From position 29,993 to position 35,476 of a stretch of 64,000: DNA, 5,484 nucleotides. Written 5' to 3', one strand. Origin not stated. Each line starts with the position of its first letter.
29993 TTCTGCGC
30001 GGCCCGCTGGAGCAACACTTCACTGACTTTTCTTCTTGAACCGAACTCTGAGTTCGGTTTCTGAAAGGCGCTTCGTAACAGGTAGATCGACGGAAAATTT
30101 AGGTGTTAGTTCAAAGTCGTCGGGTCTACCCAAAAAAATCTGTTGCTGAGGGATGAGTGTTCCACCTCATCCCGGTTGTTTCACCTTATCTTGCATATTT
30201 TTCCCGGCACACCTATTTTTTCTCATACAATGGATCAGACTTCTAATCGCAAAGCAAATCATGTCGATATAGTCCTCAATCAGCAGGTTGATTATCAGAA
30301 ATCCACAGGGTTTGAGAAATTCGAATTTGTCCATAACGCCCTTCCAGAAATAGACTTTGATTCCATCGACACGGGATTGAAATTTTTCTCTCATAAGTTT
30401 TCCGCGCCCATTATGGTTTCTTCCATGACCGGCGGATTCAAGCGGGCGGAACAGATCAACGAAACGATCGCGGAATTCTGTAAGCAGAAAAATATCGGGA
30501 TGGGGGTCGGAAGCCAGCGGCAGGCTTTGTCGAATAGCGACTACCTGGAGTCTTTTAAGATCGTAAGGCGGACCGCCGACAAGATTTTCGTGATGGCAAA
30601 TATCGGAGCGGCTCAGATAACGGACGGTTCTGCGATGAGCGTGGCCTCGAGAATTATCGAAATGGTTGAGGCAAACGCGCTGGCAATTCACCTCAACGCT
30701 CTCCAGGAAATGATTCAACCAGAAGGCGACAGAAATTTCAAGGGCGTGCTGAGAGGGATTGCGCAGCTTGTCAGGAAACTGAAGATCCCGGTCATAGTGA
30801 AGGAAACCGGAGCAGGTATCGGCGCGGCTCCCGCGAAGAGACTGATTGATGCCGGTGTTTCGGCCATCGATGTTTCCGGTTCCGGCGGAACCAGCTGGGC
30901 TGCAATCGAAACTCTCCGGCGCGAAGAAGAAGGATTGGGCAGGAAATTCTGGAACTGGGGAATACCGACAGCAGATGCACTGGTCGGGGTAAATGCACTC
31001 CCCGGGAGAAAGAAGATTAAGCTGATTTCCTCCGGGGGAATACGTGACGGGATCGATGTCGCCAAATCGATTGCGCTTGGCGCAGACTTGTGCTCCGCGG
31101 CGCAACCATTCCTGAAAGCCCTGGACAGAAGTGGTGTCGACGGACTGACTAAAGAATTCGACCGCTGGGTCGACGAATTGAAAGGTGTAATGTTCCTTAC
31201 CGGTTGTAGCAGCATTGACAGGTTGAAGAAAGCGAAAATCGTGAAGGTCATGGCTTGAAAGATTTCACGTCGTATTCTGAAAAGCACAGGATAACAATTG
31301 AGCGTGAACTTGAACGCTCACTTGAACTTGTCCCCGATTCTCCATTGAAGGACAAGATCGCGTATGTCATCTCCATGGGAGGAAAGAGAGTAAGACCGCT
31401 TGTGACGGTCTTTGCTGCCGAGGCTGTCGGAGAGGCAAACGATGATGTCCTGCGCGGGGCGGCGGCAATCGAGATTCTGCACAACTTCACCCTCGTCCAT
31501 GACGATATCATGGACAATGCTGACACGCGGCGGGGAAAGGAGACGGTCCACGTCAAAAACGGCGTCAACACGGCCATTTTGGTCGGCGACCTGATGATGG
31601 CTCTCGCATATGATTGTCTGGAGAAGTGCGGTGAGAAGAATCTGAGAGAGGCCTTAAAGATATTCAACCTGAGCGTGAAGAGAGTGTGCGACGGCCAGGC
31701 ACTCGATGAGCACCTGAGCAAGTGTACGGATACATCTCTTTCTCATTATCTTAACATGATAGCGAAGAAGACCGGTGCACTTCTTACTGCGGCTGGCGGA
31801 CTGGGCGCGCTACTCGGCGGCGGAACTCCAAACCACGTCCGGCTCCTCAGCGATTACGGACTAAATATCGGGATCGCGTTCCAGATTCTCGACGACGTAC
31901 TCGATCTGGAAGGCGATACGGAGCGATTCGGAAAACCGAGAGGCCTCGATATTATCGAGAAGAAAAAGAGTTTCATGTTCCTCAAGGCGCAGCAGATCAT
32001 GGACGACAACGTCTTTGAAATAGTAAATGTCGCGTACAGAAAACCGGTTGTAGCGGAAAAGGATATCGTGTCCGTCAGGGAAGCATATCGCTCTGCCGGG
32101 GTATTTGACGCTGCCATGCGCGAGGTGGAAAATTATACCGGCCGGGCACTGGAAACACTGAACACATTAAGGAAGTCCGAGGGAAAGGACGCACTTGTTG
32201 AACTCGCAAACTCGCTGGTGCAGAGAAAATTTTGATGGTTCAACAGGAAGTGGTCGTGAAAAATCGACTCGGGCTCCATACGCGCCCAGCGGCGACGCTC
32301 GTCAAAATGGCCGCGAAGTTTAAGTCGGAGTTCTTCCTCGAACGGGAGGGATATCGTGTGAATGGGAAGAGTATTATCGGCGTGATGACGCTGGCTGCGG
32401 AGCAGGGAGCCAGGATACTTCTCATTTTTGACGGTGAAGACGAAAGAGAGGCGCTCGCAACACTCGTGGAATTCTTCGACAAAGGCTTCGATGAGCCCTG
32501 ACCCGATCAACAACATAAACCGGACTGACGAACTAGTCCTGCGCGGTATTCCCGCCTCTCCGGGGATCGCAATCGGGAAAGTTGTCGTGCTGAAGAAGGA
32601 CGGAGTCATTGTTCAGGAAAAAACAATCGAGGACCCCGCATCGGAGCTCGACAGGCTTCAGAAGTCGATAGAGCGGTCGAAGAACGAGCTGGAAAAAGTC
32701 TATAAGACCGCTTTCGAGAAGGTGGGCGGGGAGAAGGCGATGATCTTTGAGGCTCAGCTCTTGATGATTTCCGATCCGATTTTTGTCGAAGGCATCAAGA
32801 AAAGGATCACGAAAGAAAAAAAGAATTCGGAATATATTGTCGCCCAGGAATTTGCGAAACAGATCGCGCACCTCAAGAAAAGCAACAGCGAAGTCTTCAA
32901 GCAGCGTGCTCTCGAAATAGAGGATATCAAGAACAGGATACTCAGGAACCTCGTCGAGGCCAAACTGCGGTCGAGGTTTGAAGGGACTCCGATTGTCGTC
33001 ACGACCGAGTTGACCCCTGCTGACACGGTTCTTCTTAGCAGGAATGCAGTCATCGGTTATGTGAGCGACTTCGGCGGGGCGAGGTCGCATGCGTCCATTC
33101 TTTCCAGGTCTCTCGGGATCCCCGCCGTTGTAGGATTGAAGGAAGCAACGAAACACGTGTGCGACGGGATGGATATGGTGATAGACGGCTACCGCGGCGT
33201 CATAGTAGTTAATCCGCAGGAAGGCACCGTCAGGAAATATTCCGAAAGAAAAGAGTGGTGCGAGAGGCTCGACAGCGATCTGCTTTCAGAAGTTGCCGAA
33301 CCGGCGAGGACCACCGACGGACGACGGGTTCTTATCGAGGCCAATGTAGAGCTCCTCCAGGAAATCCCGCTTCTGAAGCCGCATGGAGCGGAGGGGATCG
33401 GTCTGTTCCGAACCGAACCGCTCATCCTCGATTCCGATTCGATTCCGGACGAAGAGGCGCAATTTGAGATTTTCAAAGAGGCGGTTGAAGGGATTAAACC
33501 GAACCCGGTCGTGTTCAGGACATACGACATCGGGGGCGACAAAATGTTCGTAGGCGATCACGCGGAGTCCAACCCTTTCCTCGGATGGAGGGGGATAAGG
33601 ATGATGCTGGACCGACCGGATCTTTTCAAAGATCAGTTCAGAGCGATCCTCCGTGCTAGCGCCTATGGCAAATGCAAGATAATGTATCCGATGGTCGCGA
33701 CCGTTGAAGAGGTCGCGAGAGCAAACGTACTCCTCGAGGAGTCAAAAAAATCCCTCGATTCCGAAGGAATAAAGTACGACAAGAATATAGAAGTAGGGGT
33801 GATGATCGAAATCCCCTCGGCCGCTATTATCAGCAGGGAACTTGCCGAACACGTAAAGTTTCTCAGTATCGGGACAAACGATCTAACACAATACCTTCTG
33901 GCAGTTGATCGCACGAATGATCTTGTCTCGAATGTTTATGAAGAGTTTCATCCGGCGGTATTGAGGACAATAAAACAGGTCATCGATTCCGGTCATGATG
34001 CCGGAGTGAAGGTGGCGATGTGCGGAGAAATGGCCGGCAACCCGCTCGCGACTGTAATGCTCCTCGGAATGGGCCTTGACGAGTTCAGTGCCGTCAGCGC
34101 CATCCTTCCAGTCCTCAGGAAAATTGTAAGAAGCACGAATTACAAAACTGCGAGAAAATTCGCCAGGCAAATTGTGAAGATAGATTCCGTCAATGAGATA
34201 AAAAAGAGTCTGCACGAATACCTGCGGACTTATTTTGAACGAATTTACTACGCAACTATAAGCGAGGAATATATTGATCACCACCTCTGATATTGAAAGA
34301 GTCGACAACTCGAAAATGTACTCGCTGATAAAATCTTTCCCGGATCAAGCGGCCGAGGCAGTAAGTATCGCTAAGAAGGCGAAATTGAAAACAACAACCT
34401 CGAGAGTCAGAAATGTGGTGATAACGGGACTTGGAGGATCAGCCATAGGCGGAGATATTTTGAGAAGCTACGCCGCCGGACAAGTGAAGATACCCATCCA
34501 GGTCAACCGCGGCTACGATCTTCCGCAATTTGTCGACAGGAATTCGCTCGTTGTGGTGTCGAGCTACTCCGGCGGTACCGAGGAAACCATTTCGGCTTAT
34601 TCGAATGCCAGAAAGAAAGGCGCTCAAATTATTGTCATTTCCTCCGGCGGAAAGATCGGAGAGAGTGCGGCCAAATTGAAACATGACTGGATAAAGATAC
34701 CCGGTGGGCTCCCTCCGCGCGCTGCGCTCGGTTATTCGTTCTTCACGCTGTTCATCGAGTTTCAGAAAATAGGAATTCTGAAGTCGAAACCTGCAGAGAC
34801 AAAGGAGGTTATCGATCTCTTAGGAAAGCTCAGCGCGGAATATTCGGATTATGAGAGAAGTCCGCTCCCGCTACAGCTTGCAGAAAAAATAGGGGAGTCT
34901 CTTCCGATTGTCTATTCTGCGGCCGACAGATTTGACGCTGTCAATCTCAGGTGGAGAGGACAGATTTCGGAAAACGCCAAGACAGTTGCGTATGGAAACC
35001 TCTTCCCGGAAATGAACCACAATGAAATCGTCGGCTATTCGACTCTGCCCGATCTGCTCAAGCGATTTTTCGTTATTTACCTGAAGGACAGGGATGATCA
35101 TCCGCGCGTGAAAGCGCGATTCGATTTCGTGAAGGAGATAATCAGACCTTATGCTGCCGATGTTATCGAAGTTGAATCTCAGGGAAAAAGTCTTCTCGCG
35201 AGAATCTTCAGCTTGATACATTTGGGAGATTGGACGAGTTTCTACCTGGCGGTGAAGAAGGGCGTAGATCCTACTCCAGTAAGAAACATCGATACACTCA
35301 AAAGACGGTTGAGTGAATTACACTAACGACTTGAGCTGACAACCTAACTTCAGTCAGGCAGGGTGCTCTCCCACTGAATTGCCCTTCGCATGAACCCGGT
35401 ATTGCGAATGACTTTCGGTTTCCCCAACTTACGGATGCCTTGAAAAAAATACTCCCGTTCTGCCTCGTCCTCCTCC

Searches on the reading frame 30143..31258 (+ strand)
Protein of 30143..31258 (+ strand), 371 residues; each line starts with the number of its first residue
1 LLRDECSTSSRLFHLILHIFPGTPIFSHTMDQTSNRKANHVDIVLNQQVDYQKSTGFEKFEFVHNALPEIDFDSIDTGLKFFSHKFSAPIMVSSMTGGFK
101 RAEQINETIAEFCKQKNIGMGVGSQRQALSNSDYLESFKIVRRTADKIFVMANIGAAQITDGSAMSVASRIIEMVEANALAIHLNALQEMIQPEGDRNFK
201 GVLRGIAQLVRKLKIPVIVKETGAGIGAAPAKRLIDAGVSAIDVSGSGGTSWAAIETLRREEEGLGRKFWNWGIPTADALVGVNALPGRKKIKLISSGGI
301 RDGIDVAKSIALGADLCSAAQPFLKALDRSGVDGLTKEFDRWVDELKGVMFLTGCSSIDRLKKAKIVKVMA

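Call 27: search_protein_families(library=pfam, proteins=[window:30143-31258:+], max_evalue=0.00001)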
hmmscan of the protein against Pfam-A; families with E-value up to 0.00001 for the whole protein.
window:30143-31258:+ (371 aa): 2 families
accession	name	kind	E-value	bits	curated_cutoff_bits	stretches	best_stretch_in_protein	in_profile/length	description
PF01070.24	FMN_dh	-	3.7e-28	99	24.9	1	204-366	208-348/350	FMN-dependent dehydrogenase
PF01645.23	Glu_synthase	-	1.3e-08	34.9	20.4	1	214-324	204-308/369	Conserved region in glutamate synthase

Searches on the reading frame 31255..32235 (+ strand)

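Call 27: search_protein_families(library=pfam, proteins=[window:31255-32235:+], max_evalue=0.00001)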
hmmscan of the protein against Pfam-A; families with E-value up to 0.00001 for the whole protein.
window:31255-32235:+ (326 aa): 1 family
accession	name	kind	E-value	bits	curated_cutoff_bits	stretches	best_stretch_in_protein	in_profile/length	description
PF00348.22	polyprenyl_synt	-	1.5e-66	224.6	27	1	31-271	4-244/251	Polyprenyl synthetase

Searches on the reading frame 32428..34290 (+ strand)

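Call 27: search_protein_families(library=pfam, proteins=[window:32428-34290:+], max_evalue=0.00001)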
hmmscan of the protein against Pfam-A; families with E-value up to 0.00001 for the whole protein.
window:32428-34290:+ (620 aa): 3 families
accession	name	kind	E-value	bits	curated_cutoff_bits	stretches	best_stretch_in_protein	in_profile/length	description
PF02896.24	PEP-utilizers_C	-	1.5e-102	343.2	22.8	1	289-571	8-292/293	PEP-utilising enzyme, PEP-binding domain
PF05524.18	PEP-utilisers_N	-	6.7e-28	97.7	24.4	1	39-160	1-121/121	PEP-utilising enzyme, N-terminal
PF00391.29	PEP-utilizers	-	8.5e-19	67.4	23.1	1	188-257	5-72/72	PEP-utilising enzyme, mobile domain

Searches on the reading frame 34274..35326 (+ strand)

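Call 27: search_protein_families(library=pfam, proteins=[window:34274-35326:+], max_evalue=0.00001)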
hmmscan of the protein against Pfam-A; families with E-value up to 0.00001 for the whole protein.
window:34274-35326:+ (350 aa): 1 family
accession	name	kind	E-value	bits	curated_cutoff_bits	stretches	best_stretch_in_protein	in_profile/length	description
PF10432.14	bact-PGI_C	-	6.1e-51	172.8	24.5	1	201-346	7-151/151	Bacterial phospho-glucose isomerase C-terminal SIS domain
